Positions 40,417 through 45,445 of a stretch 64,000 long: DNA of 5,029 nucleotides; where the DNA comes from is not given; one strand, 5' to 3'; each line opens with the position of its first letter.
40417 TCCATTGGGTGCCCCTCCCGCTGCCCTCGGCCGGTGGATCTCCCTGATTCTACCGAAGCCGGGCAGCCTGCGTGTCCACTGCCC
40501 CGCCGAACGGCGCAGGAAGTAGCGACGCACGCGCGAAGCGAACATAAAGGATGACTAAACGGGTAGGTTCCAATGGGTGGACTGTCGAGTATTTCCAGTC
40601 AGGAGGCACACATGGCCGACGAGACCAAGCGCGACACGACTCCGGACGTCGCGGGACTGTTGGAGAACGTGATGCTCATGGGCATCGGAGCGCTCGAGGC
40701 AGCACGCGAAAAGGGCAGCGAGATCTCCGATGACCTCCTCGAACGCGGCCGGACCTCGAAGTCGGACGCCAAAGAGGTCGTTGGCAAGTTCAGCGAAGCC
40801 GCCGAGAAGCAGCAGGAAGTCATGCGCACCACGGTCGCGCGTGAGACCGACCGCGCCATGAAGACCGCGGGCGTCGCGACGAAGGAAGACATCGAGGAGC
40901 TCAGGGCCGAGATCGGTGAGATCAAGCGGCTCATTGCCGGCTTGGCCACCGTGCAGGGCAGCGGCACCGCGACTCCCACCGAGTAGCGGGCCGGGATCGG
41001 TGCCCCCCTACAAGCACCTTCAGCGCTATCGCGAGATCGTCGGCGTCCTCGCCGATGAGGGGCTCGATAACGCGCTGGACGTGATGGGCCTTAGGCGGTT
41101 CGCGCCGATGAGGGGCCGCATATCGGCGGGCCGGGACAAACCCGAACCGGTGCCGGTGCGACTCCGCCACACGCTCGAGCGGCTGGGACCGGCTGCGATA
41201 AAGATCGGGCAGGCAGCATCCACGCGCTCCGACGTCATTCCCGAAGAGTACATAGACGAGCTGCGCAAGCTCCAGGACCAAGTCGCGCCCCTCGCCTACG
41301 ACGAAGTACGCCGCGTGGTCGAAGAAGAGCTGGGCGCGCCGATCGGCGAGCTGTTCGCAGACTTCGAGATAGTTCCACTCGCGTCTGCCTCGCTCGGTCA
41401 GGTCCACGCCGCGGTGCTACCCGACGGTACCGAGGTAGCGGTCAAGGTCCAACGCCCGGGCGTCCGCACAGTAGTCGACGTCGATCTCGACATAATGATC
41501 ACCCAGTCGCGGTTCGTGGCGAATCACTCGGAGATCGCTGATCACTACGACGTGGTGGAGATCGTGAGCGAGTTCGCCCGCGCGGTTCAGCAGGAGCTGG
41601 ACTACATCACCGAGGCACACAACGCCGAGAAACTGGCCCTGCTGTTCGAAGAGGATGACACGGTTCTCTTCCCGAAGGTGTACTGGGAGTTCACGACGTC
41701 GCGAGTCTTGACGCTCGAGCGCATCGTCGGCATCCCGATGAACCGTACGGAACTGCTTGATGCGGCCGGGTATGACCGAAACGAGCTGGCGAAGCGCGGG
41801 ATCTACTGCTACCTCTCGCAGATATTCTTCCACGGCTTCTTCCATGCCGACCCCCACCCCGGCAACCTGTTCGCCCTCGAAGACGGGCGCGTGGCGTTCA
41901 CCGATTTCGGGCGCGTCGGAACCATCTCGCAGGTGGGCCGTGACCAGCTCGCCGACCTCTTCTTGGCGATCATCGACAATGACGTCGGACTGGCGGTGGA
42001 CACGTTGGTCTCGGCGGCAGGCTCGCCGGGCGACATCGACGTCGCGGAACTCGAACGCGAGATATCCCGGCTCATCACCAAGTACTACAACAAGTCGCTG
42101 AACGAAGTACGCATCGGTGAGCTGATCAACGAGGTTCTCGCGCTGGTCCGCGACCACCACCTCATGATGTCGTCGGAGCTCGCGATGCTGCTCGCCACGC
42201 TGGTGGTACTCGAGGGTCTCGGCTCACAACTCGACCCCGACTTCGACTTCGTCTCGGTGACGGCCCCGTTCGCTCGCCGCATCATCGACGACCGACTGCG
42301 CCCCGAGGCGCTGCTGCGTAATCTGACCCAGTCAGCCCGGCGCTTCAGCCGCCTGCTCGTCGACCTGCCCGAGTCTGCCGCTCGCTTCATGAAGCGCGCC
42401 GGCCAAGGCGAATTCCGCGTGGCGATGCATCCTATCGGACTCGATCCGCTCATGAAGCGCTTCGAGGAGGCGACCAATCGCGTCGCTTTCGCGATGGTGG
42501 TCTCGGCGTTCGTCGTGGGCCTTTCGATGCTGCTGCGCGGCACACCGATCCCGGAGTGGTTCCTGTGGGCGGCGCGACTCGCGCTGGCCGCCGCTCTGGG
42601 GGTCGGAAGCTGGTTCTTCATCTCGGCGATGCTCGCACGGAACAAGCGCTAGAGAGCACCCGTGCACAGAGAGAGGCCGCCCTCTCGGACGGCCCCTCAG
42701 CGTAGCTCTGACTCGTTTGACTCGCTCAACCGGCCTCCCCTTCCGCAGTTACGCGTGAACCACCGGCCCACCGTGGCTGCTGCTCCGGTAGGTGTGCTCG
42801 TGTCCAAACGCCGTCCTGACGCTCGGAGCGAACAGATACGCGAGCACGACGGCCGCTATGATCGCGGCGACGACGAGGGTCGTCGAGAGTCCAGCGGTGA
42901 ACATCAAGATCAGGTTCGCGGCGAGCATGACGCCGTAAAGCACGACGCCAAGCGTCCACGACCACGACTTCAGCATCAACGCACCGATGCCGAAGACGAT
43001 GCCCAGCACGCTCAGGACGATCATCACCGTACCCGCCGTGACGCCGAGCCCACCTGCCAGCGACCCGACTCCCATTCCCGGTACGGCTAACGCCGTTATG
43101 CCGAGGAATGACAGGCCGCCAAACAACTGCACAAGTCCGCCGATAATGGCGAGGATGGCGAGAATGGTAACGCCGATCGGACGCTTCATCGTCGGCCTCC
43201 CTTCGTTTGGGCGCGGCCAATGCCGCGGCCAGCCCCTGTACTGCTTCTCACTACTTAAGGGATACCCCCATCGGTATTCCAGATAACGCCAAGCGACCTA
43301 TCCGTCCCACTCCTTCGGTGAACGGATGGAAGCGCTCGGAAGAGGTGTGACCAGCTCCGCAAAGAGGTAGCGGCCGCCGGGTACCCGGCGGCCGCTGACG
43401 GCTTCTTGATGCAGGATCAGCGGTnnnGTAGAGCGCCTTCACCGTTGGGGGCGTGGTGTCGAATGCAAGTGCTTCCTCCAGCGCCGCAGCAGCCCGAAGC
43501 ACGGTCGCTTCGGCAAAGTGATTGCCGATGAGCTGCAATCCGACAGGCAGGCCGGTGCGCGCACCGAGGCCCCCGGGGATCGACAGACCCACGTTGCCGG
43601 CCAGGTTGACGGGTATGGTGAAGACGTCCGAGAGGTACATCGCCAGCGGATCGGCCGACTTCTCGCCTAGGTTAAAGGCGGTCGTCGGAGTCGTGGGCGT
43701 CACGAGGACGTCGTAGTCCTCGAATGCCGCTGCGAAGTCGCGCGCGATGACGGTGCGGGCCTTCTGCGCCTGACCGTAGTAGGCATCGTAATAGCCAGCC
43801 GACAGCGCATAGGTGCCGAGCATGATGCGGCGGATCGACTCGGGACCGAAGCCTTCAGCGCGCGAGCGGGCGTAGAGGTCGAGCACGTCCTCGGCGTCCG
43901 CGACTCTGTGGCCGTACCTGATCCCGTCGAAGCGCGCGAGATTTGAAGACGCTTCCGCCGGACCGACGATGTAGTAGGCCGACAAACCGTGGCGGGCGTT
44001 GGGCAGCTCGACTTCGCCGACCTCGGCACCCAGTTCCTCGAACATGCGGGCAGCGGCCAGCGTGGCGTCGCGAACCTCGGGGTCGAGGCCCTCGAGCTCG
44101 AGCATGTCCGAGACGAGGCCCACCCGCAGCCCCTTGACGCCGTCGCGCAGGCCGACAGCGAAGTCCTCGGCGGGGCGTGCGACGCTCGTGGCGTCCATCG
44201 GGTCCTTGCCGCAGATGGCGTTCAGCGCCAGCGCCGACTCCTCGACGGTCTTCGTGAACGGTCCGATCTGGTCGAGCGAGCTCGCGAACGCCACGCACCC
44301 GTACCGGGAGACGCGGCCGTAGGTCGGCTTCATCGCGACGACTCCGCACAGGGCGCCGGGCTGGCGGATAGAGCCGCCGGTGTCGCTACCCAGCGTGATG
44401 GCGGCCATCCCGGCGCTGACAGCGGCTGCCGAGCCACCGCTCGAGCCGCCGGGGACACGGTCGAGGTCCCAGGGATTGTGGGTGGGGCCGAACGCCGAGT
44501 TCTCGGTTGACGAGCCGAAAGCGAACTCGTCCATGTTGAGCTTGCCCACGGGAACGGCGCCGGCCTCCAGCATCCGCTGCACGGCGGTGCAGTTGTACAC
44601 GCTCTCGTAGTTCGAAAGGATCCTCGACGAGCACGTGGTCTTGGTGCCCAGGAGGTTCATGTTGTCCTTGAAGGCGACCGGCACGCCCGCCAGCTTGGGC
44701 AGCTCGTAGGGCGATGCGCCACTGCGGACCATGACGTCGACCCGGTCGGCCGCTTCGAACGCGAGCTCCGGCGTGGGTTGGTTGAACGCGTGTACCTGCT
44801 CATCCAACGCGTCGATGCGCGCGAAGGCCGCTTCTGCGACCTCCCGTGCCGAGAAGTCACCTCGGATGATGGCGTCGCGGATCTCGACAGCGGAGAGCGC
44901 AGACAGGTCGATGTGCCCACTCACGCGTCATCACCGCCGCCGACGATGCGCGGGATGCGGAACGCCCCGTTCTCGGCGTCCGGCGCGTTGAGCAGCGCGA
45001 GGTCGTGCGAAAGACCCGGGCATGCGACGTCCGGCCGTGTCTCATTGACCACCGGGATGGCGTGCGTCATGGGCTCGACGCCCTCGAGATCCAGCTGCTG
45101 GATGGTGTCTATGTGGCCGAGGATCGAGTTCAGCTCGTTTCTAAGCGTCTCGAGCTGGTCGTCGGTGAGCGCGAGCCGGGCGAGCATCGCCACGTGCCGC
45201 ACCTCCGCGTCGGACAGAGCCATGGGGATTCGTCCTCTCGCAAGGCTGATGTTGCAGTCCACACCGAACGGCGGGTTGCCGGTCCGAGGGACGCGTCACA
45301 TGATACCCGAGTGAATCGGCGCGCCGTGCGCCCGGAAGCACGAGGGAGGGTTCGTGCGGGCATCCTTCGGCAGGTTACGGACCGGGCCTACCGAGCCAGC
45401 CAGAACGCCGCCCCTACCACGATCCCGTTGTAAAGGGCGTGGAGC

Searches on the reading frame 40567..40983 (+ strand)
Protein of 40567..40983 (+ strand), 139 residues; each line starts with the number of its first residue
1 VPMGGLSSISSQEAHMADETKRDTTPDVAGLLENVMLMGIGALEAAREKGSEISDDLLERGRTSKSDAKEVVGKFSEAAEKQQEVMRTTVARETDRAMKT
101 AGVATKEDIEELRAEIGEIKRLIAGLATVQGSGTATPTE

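Call 30: search_protein_families(library=pfam, proteins=[window:40567-40983:+], max_evalue=0.00001)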
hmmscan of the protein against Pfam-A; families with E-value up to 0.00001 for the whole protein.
window:40567-40983:+ (139 aa): 1 family
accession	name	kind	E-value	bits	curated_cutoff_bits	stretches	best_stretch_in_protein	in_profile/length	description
PF05597.16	Phasin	-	1.3e-08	35.4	28.8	1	29-125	12-123/126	Poly(hydroxyalcanoate) granule associated protein (phasin)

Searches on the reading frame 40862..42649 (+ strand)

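Call 29: search_protein_families(library=pfam, proteins=[window:40862-42649:+], max_evalue=0.00001)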
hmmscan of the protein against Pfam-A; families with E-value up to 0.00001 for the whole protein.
window:40862-42649:+ (596 aa): 1 family
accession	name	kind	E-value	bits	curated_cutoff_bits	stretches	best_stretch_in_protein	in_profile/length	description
PF03109.22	ABC1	-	4.8e-76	255.5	22.9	1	136-375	1-237/244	ABC1 atypical kinase-like domain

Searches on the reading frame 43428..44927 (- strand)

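Call 30: search_protein_families(library=pfam, proteins=[window:43428-44927:-], max_evalue=0.00001)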
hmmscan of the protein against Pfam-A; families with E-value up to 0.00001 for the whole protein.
window:43428-44927:- (500 aa): 1 family
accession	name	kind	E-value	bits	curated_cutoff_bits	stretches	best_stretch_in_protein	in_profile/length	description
PF01425.27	Amidase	-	2e-144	482.4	27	1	29-477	1-445/445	Amidase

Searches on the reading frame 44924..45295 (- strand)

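Call 30: search_protein_families(library=pfam, proteins=[window:44924-45295:-], max_evalue=0.00001)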
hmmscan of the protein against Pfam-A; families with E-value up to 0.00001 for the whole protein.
window:44924-45295:- (124 aa): 1 family
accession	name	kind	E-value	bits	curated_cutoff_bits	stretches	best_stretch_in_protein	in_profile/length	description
PF02686.20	GatC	-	3.1e-20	72.6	23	1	43-113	1-65/66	Glu-tRNAGln amidotransferase C subunit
